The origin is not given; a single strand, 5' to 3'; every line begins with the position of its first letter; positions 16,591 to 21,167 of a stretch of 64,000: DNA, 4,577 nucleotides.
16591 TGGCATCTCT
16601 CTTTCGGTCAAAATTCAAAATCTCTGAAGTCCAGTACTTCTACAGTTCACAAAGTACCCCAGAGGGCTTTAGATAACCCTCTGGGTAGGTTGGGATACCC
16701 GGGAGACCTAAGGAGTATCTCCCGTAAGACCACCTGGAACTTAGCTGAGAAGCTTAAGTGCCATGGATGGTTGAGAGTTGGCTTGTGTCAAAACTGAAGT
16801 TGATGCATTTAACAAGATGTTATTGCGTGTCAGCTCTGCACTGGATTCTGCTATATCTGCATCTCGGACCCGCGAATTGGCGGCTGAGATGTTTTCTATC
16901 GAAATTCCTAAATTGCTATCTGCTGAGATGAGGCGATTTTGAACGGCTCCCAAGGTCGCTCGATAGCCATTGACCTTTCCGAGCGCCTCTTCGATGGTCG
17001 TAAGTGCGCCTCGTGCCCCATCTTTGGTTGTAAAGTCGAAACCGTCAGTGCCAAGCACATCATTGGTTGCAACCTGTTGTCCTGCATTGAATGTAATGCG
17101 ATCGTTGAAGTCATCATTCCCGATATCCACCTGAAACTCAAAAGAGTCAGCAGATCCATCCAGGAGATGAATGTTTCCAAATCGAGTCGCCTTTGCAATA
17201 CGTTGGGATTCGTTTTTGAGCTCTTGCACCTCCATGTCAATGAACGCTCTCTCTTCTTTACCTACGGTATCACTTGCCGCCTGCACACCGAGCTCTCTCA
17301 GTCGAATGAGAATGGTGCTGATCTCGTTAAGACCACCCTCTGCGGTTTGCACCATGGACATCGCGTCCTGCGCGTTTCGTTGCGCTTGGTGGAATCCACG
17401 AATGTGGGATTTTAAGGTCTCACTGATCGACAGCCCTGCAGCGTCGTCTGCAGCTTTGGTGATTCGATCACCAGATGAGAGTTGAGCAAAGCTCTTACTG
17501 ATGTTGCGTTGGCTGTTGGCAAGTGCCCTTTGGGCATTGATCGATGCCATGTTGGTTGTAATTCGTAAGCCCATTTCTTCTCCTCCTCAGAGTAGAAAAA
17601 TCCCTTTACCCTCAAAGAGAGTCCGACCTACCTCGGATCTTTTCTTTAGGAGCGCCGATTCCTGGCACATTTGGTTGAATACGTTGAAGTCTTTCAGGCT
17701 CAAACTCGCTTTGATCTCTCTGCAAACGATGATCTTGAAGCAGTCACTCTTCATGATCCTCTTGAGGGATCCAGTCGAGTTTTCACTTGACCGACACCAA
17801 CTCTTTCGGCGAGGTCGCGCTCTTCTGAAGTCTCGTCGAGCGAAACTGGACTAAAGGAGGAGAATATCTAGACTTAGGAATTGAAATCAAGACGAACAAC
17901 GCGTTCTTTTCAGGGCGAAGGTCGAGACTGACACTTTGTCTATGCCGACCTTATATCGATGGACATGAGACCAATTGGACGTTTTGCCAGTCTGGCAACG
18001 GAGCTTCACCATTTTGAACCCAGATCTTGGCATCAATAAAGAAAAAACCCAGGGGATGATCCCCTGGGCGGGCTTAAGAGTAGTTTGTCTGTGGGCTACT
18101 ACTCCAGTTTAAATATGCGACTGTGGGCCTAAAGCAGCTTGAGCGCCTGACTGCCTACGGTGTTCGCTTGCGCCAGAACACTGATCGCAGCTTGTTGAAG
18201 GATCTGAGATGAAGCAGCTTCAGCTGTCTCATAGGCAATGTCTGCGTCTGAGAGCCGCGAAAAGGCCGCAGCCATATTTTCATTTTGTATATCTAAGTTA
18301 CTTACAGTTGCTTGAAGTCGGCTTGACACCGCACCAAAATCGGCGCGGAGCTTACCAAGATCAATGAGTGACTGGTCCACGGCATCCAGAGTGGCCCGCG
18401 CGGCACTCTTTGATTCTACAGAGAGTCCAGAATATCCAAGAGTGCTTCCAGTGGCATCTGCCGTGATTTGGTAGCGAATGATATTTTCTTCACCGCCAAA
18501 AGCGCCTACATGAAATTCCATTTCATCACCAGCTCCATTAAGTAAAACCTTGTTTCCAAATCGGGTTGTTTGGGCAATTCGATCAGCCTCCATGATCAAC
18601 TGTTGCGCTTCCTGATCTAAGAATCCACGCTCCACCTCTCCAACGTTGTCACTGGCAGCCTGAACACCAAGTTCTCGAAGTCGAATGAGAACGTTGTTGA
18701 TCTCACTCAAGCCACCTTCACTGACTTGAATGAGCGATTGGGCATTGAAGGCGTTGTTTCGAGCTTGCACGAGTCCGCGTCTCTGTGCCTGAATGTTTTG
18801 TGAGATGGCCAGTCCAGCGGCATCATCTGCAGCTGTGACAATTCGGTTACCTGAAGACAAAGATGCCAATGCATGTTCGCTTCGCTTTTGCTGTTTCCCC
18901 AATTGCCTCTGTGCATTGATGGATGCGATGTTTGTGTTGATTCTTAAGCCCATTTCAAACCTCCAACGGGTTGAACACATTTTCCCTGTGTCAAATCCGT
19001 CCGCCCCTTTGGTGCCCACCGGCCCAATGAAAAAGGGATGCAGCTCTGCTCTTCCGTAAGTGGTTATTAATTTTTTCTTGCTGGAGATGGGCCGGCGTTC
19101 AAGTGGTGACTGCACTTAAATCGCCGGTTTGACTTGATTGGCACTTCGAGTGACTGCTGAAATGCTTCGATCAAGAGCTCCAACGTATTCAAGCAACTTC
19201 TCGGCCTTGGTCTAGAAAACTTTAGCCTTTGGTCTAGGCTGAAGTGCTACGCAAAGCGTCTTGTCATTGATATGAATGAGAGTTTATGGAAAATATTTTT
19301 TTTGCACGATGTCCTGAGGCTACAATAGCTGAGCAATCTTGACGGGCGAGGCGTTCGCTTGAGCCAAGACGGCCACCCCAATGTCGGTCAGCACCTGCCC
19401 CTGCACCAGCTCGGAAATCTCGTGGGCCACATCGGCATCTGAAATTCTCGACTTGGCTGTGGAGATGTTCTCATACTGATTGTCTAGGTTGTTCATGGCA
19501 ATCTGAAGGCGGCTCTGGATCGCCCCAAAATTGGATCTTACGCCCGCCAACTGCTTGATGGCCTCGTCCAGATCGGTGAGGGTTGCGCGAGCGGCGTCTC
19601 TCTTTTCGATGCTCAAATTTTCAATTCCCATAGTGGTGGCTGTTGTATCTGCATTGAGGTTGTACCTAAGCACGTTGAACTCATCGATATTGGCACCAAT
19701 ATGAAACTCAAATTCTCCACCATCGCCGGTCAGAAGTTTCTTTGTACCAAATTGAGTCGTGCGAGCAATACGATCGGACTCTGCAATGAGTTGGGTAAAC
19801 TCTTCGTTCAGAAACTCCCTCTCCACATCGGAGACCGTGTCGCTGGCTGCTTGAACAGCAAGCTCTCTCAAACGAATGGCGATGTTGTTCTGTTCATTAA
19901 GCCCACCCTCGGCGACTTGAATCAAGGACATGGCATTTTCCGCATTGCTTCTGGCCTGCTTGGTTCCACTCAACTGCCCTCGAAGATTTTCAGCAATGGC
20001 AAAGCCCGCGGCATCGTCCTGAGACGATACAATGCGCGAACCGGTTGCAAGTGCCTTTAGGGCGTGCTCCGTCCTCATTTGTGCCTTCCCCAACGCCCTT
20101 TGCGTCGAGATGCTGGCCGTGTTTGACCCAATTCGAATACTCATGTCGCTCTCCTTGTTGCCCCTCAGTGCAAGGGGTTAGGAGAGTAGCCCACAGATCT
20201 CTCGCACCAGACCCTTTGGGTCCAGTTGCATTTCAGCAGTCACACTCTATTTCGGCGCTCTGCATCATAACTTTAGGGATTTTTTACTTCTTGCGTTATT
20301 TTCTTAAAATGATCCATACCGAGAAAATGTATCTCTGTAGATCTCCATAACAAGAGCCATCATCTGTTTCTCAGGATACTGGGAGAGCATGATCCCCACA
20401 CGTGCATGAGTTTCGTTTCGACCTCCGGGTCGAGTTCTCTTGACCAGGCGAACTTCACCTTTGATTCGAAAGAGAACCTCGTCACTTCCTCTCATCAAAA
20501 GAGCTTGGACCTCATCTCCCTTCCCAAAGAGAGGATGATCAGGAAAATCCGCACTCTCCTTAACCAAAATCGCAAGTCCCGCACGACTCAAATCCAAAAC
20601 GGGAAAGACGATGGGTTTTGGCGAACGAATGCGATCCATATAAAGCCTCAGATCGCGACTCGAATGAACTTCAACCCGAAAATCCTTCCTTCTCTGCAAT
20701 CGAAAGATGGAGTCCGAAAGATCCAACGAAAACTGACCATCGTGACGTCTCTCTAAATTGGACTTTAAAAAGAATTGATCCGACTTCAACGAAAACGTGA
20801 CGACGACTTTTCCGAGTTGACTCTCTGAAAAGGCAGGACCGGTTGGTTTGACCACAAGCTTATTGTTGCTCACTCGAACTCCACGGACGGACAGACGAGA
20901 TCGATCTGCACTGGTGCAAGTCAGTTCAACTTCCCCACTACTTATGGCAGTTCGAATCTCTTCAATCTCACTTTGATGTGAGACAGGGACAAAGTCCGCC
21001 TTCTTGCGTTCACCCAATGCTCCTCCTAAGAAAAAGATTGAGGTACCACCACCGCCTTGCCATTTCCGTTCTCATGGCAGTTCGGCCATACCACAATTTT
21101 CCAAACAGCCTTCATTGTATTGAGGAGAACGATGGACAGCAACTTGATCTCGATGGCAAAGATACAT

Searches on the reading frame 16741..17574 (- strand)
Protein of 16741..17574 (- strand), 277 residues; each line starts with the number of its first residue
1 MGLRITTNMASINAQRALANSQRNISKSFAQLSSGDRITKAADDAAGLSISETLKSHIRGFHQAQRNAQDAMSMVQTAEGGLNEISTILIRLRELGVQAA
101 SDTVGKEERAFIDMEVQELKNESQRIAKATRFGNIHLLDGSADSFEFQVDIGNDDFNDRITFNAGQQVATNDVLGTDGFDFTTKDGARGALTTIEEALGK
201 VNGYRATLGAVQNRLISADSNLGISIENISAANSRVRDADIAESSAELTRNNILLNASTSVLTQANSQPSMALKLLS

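Call 41: search_protein_families(library=pfam, proteins=[window:16741-17574:-], max_evalue=0.001)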
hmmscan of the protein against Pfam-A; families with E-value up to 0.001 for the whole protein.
window:16741-17574:- (277 aa): 2 families
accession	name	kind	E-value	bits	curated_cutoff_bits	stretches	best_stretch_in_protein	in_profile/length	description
PF00669.25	Flagellin_N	-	2.6e-36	125.2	26.6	1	5-141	1-137/139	Bacterial flagellin N-terminal helical region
PF00700.27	Flagellin_C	-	2.1e-22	79.6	23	1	191-276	1-86/86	Bacterial flagellin C-terminal helical region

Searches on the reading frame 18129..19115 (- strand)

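Call 41: search_protein_families(library=pfam, proteins=[window:18129-19115:-], max_evalue=0.001)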
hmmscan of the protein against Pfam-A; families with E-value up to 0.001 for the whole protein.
window:18129-19115:- (328 aa): 2 families
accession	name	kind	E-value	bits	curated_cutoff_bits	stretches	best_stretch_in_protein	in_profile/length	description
PF00669.25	Flagellin_N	-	1.3e-30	106.7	26.6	1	59-195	1-137/139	Bacterial flagellin N-terminal helical region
PF00700.27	Flagellin_C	-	1.1e-19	71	23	1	243-328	1-86/86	Bacterial flagellin C-terminal helical region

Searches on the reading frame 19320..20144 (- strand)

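Call 41: search_protein_families(library=pfam, proteins=[window:19320-20144:-], max_evalue=0.001)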
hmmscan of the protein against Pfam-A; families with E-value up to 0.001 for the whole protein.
window:19320-20144:- (274 aa): 2 families
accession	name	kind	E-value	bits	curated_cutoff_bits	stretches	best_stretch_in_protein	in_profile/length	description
PF00669.25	Flagellin_N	-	2.9e-33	115.3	26.6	1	6-140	2-136/139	Bacterial flagellin N-terminal helical region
PF00700.27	Flagellin_C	-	3.7e-22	78.9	23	1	191-274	3-86/86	Bacterial flagellin C-terminal helical region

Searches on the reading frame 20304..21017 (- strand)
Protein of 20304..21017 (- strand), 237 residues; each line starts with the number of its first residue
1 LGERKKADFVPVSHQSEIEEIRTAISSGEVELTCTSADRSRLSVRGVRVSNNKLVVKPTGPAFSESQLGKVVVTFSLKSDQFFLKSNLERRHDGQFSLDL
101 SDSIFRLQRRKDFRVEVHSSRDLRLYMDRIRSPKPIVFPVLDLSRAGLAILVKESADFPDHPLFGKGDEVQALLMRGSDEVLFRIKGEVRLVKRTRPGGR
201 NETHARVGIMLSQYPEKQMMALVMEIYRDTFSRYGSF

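Call 41: search_protein_families(library=pfam, proteins=[window:20304-21017:-], max_evalue=0.001)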
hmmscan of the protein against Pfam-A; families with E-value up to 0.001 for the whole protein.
window:20304-21017:- (237 aa): 1 family
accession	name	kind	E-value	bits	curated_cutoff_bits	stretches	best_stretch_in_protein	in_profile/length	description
PF07238.19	PilZ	-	0.00028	21.6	22.5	0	108-223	1-97/102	PilZ domain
